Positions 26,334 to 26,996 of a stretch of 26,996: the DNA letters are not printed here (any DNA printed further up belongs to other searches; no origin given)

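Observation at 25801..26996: DUF4157 (HExxH) protein followed by the N-domain of an eCIS-type AAA+ ATPase at the window edge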

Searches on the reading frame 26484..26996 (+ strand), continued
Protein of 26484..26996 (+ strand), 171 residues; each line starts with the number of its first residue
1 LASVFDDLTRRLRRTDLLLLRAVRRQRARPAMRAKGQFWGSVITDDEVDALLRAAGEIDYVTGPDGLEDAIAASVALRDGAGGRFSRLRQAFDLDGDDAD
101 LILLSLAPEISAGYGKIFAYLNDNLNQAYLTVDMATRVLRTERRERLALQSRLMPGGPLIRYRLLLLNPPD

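Call 25: search_solved_structures(query=L007:10001-12088:+, max_evalue=0.001)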
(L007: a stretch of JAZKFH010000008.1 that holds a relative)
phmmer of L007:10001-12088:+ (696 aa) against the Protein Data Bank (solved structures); distinct sequences matched with E-value up to 0.001: 265 (the best 60 are shown).
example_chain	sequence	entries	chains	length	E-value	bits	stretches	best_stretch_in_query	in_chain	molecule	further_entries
7wub_D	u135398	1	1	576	4.7e-37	130.7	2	417-656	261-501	Transitional endoplasmic reticulum ATPase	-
7wub_C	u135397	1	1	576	5.1e-37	130.6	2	417-655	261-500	Transitional endoplasmic reticulum ATPase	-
6mck_A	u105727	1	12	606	5.1e-37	130.6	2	417-656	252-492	Transitional endoplasmic reticulum ATPase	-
5c18_A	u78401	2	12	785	1e-36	129.6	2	418-656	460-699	Transitional endoplasmic reticulum ATPase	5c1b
7rlj_A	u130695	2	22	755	1.1e-36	129.5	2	423-656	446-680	Transitional endoplasmic reticulum ATPase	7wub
8yka_A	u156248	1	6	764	1.2e-36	129.4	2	423-656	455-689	Transitional endoplasmic reticulum ATPase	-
7vcs_A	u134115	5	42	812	1.2e-36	129.4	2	424-656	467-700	Transitional endoplasmic reticulum ATPase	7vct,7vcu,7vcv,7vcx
5c19_A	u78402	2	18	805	1.2e-36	129.3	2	417-656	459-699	Transitional endoplasmic reticulum ATPase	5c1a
10qq_A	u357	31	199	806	1.2e-36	129.3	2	417-656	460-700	Transitional endoplasmic reticulum ATPase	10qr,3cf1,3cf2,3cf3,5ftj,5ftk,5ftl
7k57_A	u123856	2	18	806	1.2e-36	129.3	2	417-656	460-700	Transitional endoplasmic reticulum ATPase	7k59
5ifw_B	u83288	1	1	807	1.2e-36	129.3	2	417-656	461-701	Transitional endoplasmic reticulum ATPase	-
1r7r_A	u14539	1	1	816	1.2e-36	129.3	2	424-656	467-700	Transitional endoplasmic reticulum ATPase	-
7l5w_A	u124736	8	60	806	1.3e-36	129.3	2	417-656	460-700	Transitional endoplasmic reticulum ATPase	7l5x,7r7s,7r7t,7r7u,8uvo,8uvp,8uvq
7y4w_A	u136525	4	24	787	1.3e-36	129.3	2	417-656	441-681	Transitional endoplasmic reticulum ATPase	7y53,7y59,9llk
8b5r_A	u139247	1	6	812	1.3e-36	129.3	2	424-656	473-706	Transitional endoplasmic reticulum ATPase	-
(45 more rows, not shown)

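Call 26: search_dna_similar(query=L007:10001-12088:+, collection=plasmids, mode=protein, max_rows=25)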
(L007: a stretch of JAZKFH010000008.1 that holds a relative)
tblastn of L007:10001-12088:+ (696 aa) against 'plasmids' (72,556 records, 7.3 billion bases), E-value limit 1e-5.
Records with a match: 1461; places in all: 1634; records where one place covers at least 80% of the query: 1.
Best place of each record, by identity: <60% 1461.
By first word of the organism name: Klebsiella 238; Pseudomonas 120; Rhizobium 94; Citrobacter 79; Agrobacterium 63; Streptomyces 51; Burkholderia 41; Bradyrhizobium 38; Serratia 35; Escherichia 30; and 221 more.
By predicted mobility (MOB-suite, as given by PLSDB): non-mobilizable 715; conjugative 583; mobilizable 163.
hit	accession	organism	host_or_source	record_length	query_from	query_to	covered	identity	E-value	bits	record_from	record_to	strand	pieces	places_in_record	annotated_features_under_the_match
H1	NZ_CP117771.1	Nostoc sp. UHCC 0926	whole organism,lichen surface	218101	108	689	84%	32.1%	4e-80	286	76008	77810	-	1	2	ATP-binding protein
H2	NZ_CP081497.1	Streptomyces sp. BHT-5-2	whole organism,plant soil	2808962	212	686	68%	36.5%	5e-61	229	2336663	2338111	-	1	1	none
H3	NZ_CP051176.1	Ralstonia solanacearum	Whole organism,tomato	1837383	223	685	67%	34.7%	3e-66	245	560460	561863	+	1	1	none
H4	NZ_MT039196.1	Serratia proteamaculans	-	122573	212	685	68%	33.3%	1e-57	219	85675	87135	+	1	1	AAA family ATPase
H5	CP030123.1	Brasilonema octagenarum UFV-E1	Eucalyptus grandis,mixed culture,leaves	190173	339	689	50%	43.6%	5e-77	277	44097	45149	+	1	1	ATP-binding protein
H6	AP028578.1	Serratia marcescens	Homo sapiens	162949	212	679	67%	32.5%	9e-58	220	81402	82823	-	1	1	ATPase AAA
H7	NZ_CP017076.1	Novosphingobium resinovorum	single cell,soil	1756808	335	689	51%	42.7%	1e-64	240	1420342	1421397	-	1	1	none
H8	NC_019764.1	Oscillatoria nigro-viridis PCC 7112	-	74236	330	689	52%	42.0%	2e-79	284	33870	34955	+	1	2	ATP-binding protein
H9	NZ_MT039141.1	Serratia entomophila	-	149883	212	679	67%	32.3%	2e-57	219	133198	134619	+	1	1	AAA family ATPase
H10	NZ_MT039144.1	Serratia entomophila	-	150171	212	679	67%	32.3%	2e-57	219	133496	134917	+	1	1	AAA family ATPase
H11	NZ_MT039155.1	Serratia entomophila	-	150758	212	679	67%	32.3%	2e-57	219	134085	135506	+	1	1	AAA family ATPase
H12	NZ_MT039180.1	Serratia proteamaculans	-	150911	212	679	67%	32.3%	2e-57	219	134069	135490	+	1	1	AAA family ATPase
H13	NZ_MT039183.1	Serratia proteamaculans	-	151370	212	679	67%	32.3%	2e-57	219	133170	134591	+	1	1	AAA family ATPase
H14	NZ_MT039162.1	Serratia entomophila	-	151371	212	679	67%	32.3%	2e-57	219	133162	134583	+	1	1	AAA family ATPase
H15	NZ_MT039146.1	Serratia entomophila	-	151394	212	679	67%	32.3%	2e-57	219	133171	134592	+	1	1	AAA family ATPase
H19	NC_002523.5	Serratia entomophila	-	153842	212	679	67%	32.3%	2e-57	219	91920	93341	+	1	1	AAA family ATPase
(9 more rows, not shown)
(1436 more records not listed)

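Call 27: get_annotated_region(hit=H19, flank=9000)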
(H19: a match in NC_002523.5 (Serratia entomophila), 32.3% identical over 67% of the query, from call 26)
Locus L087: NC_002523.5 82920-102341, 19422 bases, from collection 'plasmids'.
description: Serratia entomophila plasmid pADAP, complete sequence
organism: Serratia entomophila (NCBI taxid 42906)
taxonomy: Bacteria; Pseudomonadota; Gammaproteobacteria; Enterobacterales; Yersiniaceae; Serratia; Serratia entomophila
host: -; source: -; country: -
typing (MOB-suite, as given by PLSDB): conjugative; replicon rep_cluster_1057; relaxase MOBP; mating-pair formation MPF_I
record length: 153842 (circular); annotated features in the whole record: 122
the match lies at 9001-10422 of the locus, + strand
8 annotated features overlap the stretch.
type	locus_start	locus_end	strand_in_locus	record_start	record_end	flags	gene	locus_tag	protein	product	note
CDS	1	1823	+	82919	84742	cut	-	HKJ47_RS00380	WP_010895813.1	hypothetical protein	-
CDS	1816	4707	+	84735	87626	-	-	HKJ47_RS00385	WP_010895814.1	hypothetical protein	-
CDS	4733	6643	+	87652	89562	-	-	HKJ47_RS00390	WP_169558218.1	hypothetical protein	-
CDS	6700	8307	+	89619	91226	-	-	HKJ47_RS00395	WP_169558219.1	contractile injection system tape measure protein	-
CDS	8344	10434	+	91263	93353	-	-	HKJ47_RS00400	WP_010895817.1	AAA family ATPase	-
CDS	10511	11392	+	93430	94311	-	-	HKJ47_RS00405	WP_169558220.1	DUF4255 domain-containing protein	-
CDS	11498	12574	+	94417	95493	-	-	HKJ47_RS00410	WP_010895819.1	hypothetical protein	-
CDS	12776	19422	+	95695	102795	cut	-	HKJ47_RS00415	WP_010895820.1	hypothetical protein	-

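Call 28: get_annotated_region(hit=H1, flank=15000)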
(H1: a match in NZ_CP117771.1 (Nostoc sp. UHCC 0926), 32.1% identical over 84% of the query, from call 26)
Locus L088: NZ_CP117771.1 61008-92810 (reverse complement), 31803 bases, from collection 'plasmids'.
description: Nostoc sp. UHCC 0926 plasmid pn3, complete sequence
organism: Nostoc sp. UHCC 0926 (NCBI taxid 3025190)
taxonomy: Bacteria; Cyanobacteriota; Cyanophyceae; Nostocales; Nostocaceae; Nostoc; Nostoc sp. UHCC 0926
host: -; source: whole organism,lichen surface; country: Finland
typing (MOB-suite, as given by PLSDB): conjugative; relaxase MOBP; mating-pair formation MPF_T
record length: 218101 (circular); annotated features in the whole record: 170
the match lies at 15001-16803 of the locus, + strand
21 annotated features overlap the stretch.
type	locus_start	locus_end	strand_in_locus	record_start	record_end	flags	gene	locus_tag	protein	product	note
CDS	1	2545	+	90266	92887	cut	-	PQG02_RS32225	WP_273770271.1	putative baseplate assembly protein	-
CDS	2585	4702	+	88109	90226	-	-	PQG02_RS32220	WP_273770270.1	phage tail protein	-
CDS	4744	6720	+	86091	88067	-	-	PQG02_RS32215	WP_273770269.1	carboxypeptidase-like regulatory domain-containing protein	-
CDS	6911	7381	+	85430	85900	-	-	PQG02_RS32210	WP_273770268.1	hypothetical protein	-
CDS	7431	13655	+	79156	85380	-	-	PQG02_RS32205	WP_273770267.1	DUF4157 domain-containing protein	-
CDS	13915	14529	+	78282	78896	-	-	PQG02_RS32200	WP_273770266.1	hypothetical protein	-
CDS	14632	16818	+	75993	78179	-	-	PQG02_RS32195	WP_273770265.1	ATP-binding protein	-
CDS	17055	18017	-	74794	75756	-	holA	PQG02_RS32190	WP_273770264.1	DNA polymerase III subunit delta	GO:0006260 - DNA replication [Evidence IEA]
CDS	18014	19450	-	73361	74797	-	dnaX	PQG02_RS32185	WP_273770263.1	DNA polymerase III subunit gamma/tau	GO:0006260 - DNA replication [Evidence IEA]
CDS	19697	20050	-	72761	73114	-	-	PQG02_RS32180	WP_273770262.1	XisI protein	-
CDS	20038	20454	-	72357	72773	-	-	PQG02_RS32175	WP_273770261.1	XisH family protein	-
CDS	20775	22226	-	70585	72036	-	dnaN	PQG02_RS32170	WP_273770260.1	DNA polymerase III subunit beta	GO:0006260 - DNA replication [Evidence IEA]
CDS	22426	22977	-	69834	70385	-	-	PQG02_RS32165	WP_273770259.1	WGR domain-containing protein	-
CDS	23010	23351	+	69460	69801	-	-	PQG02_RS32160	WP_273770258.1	hypothetical protein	-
CDS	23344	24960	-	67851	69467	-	-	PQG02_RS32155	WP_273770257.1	AAA family ATPase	-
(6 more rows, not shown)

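Call 29: search_protein_families(library=pfam, proteins=[L087:8344-10434:+, L088:14632-16818:+, L088:13915-14529:+, L007:5325-5780:-, L007:4438-5328:-, L007:2146-2511:-, L007:6686-7882:+, L007:5851-6768:+], max_evalue=0.01)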
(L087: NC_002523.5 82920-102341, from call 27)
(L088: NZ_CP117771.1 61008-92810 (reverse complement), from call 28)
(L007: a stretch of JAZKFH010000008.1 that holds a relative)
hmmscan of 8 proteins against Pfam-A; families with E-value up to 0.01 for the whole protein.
L087:8344-10434:+ (696 aa): 4 families
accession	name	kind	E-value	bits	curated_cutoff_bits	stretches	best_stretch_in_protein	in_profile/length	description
PF00004.35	AAA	-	6.5e-27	95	21.2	1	491-615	2-130/131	ATPase family associated with various cellular activities (AAA)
PF22977.2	WHD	-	6.6e-20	72.1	27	1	24-207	22-217/221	Winged helix domain, variant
PF13401.12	AAA_22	-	0.0039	17.9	27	0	491-521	9-42/130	AAA domain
PF20436.4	LonB_AAA-LID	-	0.0075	16.7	22.4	0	658-685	33-60/65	Archaeal LonB, AAA+ ATPase LID domain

L088:14632-16818:+ (728 aa): 6 families
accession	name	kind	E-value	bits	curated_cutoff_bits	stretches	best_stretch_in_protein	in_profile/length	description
PF22977.2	WHD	-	2.1e-62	211.1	27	1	2-219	11-217/221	Winged helix domain, variant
PF00004.35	AAA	-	4.5e-33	114.9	21.2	1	513-637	2-130/131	ATPase family associated with various cellular activities (AAA)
PF00005.33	ABC_tran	-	0.00016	22.7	25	0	504-588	6-80/137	ABC transporter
PF14532.12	Sigma54_activ_2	-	0.0002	22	25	0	262-347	25-99/138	Sigma-54 interaction domain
PF05496.18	RuvB_N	-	0.00027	21.1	27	0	512-580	36-97/159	Holliday junction DNA helicase RuvB P-loop domain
PF13238.12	AAA_18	-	0.0015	19.4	29.4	0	512-587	1-69/128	AAA domain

L088:13915-14529:+ (204 aa): 1 family
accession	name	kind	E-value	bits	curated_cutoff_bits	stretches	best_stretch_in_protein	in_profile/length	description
PF08706.16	D5_N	-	0.0029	18.3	22.4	1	64-135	34-96/145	D5 N terminal like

L007:5325-5780:- (151 aa): 0 families

L007:4438-5328:- (296 aa): 1 family
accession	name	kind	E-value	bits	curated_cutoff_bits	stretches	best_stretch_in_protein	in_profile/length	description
PF14065.11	Pvc16_N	-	3.1e-12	47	27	1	27-226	3-166/180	Pvc16 N-terminal domain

L007:2146-2511:- (121 aa): 1 family
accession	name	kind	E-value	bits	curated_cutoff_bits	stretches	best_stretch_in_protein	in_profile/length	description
PF25206.1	DUF7836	-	0.00093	19.4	26.7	1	96-118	2-24/59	Domain of unknown function (DUF7836)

L007:6686-7882:+ (398 aa): 4 families
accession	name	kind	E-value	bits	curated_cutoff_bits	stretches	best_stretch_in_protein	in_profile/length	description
PF01546.33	Peptidase_M20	-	1.5e-31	110.4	24.6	1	90-392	2-205/206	Peptidase family M20/M25/M40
PF07687.19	M20_dimer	-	3.7e-22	78.7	21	1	196-302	3-101/107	Peptidase dimerisation domain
PF04389.22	Peptidase_M28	-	2.8e-06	27.6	21.3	1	79-169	5-78/193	Peptidase family M28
PF05343.19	Peptidase_M42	-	0.0035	16.9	23.2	1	116-171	126-180/292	M42 glutamyl aminopeptidase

L007:5851-6768:+ (305 aa): 0 families

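Call 44: search_protein_families(library=pfam, proteins=[L004:1480-3120:+, L004:3117-3818:+, L006:6205-6906:+, L006:5548-5979:-, L006:1989-2351:-, L007:12151-13359:-, L007:13498-14976:-, L007:14992-16995:-, L007:19434-20513:-], max_evalue=0.1)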
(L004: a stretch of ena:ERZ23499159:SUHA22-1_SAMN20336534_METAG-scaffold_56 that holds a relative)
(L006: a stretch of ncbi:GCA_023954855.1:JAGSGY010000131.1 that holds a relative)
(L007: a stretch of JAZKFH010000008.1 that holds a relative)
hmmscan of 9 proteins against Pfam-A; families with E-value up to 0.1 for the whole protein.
L004:1480-3120:+ (546 aa): 1 family
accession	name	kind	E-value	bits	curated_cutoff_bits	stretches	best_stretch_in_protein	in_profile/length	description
PF18993.5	Rv0078B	-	0.015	15.7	27.1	0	257-302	4-48/63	Rv0078B-related antitoxin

L004:3117-3818:+ (233 aa): 1 family
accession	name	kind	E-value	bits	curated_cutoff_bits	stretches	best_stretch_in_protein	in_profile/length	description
PF22977.2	WHD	-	1.9e-15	57.5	27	1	13-197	20-208/221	Winged helix domain, variant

L006:6205-6906:+ (233 aa): 0 families

L006:5548-5979:- (143 aa): 0 families

L006:1989-2351:- (120 aa): 5 families
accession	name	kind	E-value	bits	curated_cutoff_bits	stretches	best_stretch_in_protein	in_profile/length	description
PF25206.1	DUF7836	-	0.0027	18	26.7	1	96-118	2-24/59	Domain of unknown function (DUF7836)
PF13717.11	Zn_ribbon_4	-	0.014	15.7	30.3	1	99-111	23-35/36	zinc-ribbon domain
PF14369.11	Zn_ribbon_19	-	0.042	14.5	30.8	0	93-111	14-31/35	zinc-ribbon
PF23499.1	YnfU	-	0.043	14.2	27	1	99-118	14-33/49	YnfU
PF01155.25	HypA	-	0.065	13.7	28.9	1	58-114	27-83/112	Hydrogenase/urease nickel incorporation, metallochaperone, hypA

L007:12151-13359:- (402 aa): 1 family
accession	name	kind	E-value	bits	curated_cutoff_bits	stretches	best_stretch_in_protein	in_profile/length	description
PF14352.11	DUF4402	-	0.078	14.1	25.2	0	189-276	19-106/129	Domain of unknown function (DUF4402)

L007:13498-14976:- (492 aa): 0 families

L007:14992-16995:- (667 aa): 0 families

L007:19434-20513:- (359 aa): 0 families

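Call 57: search_protein_families(library=pfam, proteins=[L027:2-1285:-, L030:4547-5929:-, L030:979-2982:+, L030:3022-3975:+, L030:12739-15987:-, L039:12166-14397:-, L037:1-60:+], max_evalue=0.001)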
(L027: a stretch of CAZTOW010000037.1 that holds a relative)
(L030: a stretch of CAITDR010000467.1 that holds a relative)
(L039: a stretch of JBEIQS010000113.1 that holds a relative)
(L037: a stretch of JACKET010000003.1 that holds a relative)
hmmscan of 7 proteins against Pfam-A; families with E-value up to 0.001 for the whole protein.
L027:2-1285:- (428 aa): 0 families

L030:4547-5929:- (460 aa): 2 families
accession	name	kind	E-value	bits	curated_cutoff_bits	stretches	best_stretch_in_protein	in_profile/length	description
PF01565.28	FAD_binding_4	-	9.5e-32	110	26.4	1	26-155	3-138/139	FAD binding domain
PF02913.24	FAD-oxidase_C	-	5e-28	98.9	21.2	1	251-455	32-247/248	FAD linked oxidases, C-terminal domain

L030:979-2982:+ (667 aa): 2 families
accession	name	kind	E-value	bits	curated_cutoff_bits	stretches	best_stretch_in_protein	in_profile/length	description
PF02540.23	NAD_synthase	-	3.2e-21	76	21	1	336-498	6-145/242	NAD synthase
PF00795.27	CN_hydrolase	-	1.6e-12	47.8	23.2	1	15-223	10-201/256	Carbon-nitrogen hydrolase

L030:3022-3975:+ (317 aa): 0 families

L030:12739-15987:- (1082 aa): 12 families
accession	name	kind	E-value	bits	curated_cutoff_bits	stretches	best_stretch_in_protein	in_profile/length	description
PF00069.31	Pkinase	-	1.7e-34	119.9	31.7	1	14-266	4-252/263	Protein kinase domain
PF13424.12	TPR_12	-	7e-24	84.3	30.1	3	796-865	4-75/77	Tetratricopeptide repeat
PF07714.23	PK_Tyr_Ser-Thr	-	1.5e-16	61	23.1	1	13-265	3-248/258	Protein tyrosine and serine/threonine kinase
PF13191.12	AAA_16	-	3.1e-11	44.5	32.6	1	316-478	2-166/167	AAA ATPase domain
PF00515.34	TPR_1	-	3.7e-09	36.4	27.8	0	957-981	4-28/34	Tetratricopeptide repeat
PF07719.23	TPR_2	-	5e-09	36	27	0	875-907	1-33/34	Tetratricopeptide repeat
PF17874.7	TPR_MalT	-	1e-07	32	45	1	760-906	6-153/336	MalT-like TPR region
PF13181.12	TPR_8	-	2.1e-07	31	25.7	0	957-982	4-29/34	Tetratricopeptide repeat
PF13374.12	TPR_10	-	1.5e-06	28.4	27.5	0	875-906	2-33/42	Tetratricopeptide repeat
PF13176.12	TPR_7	-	4.2e-05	23.8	27.9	0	877-909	1-33/36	Tetratricopeptide repeat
PF14938.12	SNAP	-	5.7e-05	23.2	25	0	852-923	91-163/282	Soluble NSF attachment protein, SNAP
PF13428.12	TPR_14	-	0.00013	22.7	23.5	0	876-906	2-32/44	Tetratricopeptide repeat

L039:12166-14397:- (743 aa): 2 families
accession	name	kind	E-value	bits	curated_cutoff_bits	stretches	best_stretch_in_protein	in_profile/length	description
PF15902.12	Sortilin-Vps10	-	4.6e-10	39.3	33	1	41-101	3-67/446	Sortilin, neurotensin receptor 3,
PF02012.26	BNR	-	0.00043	20.3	27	0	82-93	1-12/12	BNR/Asp-box repeat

L037:1-60:+ (20 aa): 0 families

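Call 72: search_protein_representatives(protein=window:26484-26996:+)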
Query: 171 residues. Proteins with E-value up to 0.001 (for the whole library): 1258; up to 1e-10: 139; up to 1e-30: 15. The best 150 are listed.
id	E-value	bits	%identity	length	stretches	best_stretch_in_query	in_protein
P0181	4.8e-81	286.6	83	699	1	2-170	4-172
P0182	1.9e-67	242.4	48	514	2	4-171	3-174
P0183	2.6e-67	242.0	47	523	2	4-171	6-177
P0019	5.8e-66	237.6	82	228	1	32-171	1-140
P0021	4.8e-64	231.3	80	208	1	3-140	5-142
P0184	1.3e-58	213.7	45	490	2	6-170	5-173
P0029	1.0e-52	194.5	60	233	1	3-169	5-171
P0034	8.0e-49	181.9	83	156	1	1-105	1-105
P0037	2.5e-47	177.0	60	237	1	6-166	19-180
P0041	4.4e-43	163.2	75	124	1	1-110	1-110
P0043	1.4e-42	161.6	67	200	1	26-159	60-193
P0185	3.2e-40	153.9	62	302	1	32-171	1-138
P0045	4.4e-40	153.4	53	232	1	7-166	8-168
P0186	4.2e-37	143.8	53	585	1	6-167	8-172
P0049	1.3e-33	132.4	78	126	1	1-95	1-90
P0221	1.3e-12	64.1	36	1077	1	6-168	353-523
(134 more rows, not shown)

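Call 75: search_protein_families(library=pfam, proteins=[P0181, P0182, P0183, P0184, P0186, P0221], max_evalue=0.001)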
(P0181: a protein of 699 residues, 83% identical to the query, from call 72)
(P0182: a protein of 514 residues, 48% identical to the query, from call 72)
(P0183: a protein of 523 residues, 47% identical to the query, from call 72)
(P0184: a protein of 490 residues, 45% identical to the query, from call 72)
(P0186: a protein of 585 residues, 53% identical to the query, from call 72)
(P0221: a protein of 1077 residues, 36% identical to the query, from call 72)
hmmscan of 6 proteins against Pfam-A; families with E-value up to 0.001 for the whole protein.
P0181 (699 aa): 2 families
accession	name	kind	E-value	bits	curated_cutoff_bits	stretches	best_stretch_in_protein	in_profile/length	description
PF00004.35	AAA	-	9.3e-30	104.2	21.2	1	480-604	2-130/131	ATPase family associated with various cellular activities (AAA)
PF22977.2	WHD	-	2.5e-18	67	27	1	12-195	22-209/221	Winged helix domain, variant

P0182 (514 aa): 1 family
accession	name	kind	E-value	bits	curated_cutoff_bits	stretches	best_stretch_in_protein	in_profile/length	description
PF22977.2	WHD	-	8.5e-33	114.3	27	2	72-208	81-220/221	Winged helix domain, variant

P0183 (523 aa): 1 family
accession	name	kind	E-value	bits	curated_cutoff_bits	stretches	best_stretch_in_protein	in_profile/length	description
PF22977.2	WHD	-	2.2e-37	129.3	27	2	382-503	87-212/221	Winged helix domain, variant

P0184 (490 aa): 1 family
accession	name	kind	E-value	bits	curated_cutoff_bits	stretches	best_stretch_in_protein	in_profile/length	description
PF22977.2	WHD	-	9.2e-37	127.2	27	2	7-201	20-213/221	Winged helix domain, variant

P0186 (585 aa): 3 families
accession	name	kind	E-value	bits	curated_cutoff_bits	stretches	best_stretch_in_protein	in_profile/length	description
PF00004.35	AAA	-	1.4e-24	87.4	21.2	1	366-492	1-130/131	ATPase family associated with various cellular activities (AAA)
PF22977.2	WHD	-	5.2e-15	56.1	27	1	14-184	24-198/221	Winged helix domain, variant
PF07728.20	AAA_5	-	0.00033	21.1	22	0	366-389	2-26/139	AAA domain (dynein-related subfamily)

P0221 (1077 aa): 6 families
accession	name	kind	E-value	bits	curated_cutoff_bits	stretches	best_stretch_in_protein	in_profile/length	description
PF22977.2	WHD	-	2.2e-54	184.9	27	1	347-561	12-220/221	Winged helix domain, variant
PF00004.35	AAA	-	1.4e-32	113.3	21.2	1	851-975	2-130/131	ATPase family associated with various cellular activities (AAA)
PF03704.23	BTAD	-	5.5e-22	79.1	22.1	1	106-249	1-145/146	Bacterial transcriptional activator domain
PF05496.18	RuvB_N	-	1.8e-07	31.5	27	0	850-915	36-94/159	Holliday junction DNA helicase RuvB P-loop domain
PF13671.12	AAA_33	-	0.00022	22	27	0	851-966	3-90/143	AAA domain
PF13401.12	AAA_22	-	0.00045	21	27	0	849-881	7-42/130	AAA domain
